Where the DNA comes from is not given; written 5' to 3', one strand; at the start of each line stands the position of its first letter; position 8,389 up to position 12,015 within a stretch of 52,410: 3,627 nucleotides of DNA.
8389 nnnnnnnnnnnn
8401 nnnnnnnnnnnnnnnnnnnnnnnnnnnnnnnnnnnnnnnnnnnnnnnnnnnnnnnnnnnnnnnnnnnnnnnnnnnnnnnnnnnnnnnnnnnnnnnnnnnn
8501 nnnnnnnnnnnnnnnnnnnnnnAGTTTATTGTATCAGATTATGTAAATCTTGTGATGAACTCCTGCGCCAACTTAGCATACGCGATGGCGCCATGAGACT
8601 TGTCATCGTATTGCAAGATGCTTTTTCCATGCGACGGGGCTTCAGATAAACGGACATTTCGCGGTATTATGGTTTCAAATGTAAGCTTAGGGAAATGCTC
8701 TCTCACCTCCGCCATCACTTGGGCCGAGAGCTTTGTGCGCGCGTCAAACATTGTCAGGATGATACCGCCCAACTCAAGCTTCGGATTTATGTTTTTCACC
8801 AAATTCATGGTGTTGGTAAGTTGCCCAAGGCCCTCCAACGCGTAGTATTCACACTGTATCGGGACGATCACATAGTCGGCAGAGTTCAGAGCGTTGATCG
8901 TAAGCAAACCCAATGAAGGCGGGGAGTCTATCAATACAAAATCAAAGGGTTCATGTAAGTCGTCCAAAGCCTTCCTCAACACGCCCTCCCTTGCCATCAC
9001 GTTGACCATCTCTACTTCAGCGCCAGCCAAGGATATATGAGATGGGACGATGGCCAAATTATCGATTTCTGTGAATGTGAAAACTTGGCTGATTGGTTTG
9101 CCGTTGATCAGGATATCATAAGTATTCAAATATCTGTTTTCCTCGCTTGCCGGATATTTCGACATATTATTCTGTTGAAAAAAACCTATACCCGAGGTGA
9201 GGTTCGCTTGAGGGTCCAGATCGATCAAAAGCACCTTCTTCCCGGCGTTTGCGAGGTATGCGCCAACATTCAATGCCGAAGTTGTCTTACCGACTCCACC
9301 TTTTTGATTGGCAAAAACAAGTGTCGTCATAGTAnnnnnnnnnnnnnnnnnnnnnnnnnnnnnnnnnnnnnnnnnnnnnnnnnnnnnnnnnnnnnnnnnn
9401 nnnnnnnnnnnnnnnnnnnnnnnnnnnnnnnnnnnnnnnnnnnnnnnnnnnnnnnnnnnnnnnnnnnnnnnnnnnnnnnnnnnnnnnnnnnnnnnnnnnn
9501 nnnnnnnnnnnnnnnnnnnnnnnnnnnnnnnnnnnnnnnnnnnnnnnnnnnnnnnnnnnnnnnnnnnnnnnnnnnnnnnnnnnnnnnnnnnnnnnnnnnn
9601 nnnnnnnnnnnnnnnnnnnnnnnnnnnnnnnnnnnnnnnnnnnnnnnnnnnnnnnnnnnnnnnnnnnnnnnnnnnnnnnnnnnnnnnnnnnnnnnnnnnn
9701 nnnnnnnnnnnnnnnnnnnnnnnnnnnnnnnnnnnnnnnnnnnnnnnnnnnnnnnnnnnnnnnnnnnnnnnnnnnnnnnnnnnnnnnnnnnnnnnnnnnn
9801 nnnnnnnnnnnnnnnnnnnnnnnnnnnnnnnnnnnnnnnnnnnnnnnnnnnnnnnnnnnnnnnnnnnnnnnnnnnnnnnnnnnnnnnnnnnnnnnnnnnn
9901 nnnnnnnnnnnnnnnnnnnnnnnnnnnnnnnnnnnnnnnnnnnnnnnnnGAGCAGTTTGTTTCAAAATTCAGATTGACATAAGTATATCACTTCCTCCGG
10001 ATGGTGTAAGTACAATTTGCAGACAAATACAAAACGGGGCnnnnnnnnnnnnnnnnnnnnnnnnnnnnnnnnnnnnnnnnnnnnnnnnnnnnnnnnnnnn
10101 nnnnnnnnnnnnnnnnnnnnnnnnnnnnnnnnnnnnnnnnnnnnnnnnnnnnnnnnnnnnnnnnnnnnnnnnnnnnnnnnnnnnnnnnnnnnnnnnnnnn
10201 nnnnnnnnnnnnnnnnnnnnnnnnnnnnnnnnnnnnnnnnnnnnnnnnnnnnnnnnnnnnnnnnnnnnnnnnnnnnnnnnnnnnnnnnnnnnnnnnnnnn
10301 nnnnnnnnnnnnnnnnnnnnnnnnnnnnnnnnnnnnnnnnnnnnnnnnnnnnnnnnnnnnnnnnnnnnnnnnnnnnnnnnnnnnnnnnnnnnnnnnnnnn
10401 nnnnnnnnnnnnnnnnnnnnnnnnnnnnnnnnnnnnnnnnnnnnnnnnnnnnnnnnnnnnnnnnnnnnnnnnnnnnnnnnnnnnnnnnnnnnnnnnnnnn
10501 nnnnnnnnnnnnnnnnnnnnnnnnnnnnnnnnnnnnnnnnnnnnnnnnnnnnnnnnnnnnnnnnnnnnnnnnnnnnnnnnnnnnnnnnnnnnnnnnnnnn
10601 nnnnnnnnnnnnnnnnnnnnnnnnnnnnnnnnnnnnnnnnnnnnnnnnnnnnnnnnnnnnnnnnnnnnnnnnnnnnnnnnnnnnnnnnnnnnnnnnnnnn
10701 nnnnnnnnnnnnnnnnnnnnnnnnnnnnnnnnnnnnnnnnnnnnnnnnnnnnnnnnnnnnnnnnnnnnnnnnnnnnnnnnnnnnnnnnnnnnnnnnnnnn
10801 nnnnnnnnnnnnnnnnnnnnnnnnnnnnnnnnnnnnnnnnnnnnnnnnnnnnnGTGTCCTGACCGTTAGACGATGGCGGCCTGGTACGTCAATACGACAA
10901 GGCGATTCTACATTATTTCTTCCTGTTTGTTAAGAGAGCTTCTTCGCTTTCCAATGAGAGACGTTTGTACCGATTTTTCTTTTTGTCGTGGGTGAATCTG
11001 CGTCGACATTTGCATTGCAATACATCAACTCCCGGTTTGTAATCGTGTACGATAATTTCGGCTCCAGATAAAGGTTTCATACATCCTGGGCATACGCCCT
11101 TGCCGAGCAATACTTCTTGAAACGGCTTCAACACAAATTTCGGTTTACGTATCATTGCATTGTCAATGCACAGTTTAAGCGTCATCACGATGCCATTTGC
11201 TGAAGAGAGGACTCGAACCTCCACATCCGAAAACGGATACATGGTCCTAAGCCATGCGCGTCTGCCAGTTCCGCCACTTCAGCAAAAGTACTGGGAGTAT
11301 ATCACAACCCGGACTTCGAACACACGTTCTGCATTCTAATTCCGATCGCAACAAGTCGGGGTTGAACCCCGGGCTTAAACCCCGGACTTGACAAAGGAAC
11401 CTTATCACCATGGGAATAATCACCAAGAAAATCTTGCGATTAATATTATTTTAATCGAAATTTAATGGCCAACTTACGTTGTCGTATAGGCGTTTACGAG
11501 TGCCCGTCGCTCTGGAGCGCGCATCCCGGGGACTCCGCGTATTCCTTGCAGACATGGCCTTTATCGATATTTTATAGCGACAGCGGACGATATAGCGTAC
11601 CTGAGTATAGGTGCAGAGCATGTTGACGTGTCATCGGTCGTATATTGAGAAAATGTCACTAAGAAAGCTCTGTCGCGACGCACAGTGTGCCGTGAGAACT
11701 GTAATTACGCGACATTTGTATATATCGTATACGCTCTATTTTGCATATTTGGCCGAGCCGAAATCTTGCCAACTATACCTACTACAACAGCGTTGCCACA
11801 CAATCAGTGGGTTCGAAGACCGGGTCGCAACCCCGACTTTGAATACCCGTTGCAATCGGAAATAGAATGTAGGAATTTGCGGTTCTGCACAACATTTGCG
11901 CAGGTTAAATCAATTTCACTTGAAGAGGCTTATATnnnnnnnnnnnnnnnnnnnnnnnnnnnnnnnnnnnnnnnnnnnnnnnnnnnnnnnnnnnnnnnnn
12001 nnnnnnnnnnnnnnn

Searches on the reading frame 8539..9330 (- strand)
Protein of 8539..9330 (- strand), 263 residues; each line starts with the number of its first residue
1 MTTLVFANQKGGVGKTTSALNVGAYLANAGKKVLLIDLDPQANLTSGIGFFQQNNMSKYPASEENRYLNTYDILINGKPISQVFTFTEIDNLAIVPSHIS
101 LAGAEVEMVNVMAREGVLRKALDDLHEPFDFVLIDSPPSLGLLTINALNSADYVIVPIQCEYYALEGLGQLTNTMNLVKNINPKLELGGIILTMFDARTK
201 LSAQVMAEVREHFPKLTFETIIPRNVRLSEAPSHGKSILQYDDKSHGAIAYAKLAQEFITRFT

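Call 41: find_encoding_contigs(protein=window:8539-9330:-, flank=10000, max_places=10)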
Protein window:8539-9330:- (263 aa): 2 contigs read that carry it; 2 places shown.
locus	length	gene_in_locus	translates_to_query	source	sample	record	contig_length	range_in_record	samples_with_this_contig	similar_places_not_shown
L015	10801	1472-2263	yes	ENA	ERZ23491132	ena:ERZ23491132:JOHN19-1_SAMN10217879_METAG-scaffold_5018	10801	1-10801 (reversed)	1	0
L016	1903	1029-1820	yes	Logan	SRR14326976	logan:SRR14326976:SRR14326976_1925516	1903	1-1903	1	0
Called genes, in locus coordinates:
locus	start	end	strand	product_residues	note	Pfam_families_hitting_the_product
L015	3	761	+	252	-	?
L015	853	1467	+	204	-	PF10502:Peptidase_S26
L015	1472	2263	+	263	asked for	PF00142:Fer4_NifH (weak), PF01656:CbiA, PF02374:ArsA_ATPase, PF06564:CBP_BcsQ, PF07015:VirC1 (faint), PF09140:MipZ (weak), PF10609:ParA (faint), PF13614:AAA_31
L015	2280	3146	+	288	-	PF02195:ParB_N, PF17762:HTH_ParB, PF23552:ParB_C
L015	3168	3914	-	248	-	PF00588:SpoU_methylase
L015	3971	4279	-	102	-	PF01016:Ribosomal_L27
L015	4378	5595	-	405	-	PF01555:N6_N4_Mtase (faint), PF01170:UPF0020 (weak), PF03602:Cons_hypoth95 (faint)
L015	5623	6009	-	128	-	PF00829:Ribosomal_L21p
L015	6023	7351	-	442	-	PF01098:FTSW_RODA_SPOVE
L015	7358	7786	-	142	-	-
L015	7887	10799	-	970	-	?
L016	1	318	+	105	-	?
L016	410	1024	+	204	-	PF10502:Peptidase_S26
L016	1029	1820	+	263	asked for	PF00142:Fer4_NifH (weak), PF01656:CbiA, PF02374:ArsA_ATPase, PF06564:CBP_BcsQ, PF07015:VirC1 (faint), PF09140:MipZ (weak), PF10609:ParA (faint), PF13614:AAA_31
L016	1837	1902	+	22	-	?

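Call 93: search_protein_families(library=pfam, proteins=[L037:7060-8040:+], max_evalue=1)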
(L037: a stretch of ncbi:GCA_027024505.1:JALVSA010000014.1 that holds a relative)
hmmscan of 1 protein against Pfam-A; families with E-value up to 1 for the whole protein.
L037:7060-8040:+ (326 aa): 13 families
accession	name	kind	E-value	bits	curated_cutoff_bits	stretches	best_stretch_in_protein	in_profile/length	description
PF03811.18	Zn_ribbon_InsA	-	0.00037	20.6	26.1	1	12-39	7-34/35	InsA N-terminal domain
PF01610.23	DDE_Tnp_ISL3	-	0.0038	17.5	23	0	237-295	185-231/240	Transposase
PF09723.15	Zn_ribbon_8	-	0.0068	16.8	34.4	0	34-45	6-17/41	Zinc ribbon domain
PF00872.24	Transposase_mut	-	0.011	15.1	21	1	117-223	192-302/379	Transposase, Mutator family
PF23451.1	Zn_ribbon_PaaD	-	0.027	14.6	27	1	8-43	12-49/53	PaaD zinc beta ribbon domain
PF00096.32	zf-C2H2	-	0.067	14.1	25.2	1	34-49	1-16/23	Zinc finger, C2H2 type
PF04777.18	Evr1_Alr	-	0.097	13.5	27.6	1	159-189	26-56/93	Erv1 / Alr family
PF13408.12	Zn_ribbon_recom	-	0.12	13.2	25.3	1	12-54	7-49/58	Recombinase zinc beta ribbon domain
PF00130.28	C1_1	-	0.16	12.3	26.5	1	4-43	3-38/53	Phorbol esters/diacylglycerol binding domain (C1 domain)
PF08790.17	zf-LYAR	-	0.18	12.1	20.7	1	34-46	1-13/28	LYAR-type C2HC zinc finger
PF23455.1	DUF7129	-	0.26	11.5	30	0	5-19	22-36/45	Domain of unknown function (DUF7129)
PF24444.1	DUF7563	-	0.34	10.9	27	1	11-41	2-34/39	Family of unknown function (DUF7563)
PF13894.12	zf-C2H2_4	-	0.61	11.4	27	1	34-50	1-19/24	C2H2-type zinc finger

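Call 94: search_protein_families(library=ncbifam, proteins=[L037:7060-8040:+], max_evalue=1)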
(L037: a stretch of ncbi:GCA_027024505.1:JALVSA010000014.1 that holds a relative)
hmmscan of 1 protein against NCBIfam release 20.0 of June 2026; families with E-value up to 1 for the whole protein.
L037:7060-8040:+ (326 aa): 13 families
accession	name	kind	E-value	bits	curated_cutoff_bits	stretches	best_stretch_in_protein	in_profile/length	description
NF048019.1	IS256_Zn_var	equivalog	2.7e-82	276.4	150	1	15-309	2-301/304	IS256 family transposase, variant Zn-binding type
NF033544.1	transpos_IS1249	exception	9.3e-45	153.4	300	1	11-308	2-321/382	IS1249 family transposase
NF050000.1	IS1_IS1595_Zn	domain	6.3e-10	39.5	28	1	13-45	1-33/34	IS1/IS1595 family N-terminal zinc-binding domain-containing protein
NF048018.1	IS256_N_4Cys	domain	2.6e-09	37.5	27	1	12-43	1-31/31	transposase-like zinc-binding domain-containing protein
NF033558.1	transpos_IS1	equivalog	1.3e-06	28.4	100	1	13-53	1-41/199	IS1 family transposase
NF033543.2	transpos_IS256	equivalog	1.3e-06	27.7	150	1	130-299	164-325/338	IS256 family transposase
TIGR02605.1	CxxC_CxxC_SSSS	subfamily_domain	0.0023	18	31.3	1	3-23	20-39/52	FmdB family zinc ribbon protein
NF033550.5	transpos_ISL3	equivalog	0.0072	15.4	180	0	32-171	48-199/370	ISL3 family transposase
TIGR03655.1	anti_R_Lar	subfamily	0.058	13.7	39.6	1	11-44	2-39/55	Lar family restriction alleviation protein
NF047912.1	ECs_2282_CxxC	subfamily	0.079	12.9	37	1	12-51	4-45/60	ECs_2282 family putative zinc-binding protein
NF011481.0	PRK14890.1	equivalog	0.19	11.8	61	1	7-39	24-56/61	putative Zn-ribbon RNA-binding protein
NF041201.1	recomb_XisF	equivalog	0.29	10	375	1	12-69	299-354/465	fdxN element excision recombinase XisF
NF038384.1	zinc_YnfU_fam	subfamily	0.41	10.3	36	1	3-46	9-51/52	YnfU family zinc-binding protein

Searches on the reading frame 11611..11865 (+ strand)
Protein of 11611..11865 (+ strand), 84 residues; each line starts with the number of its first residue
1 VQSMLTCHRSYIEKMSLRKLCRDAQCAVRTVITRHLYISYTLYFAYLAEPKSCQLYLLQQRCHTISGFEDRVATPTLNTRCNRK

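Call 85: find_encoding_contigs(protein=window:11611-11865:+, flank=5000, max_places=10)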
Protein window:11611-11865:+ (84 aa): no gene with exactly this product is on record in the collection.
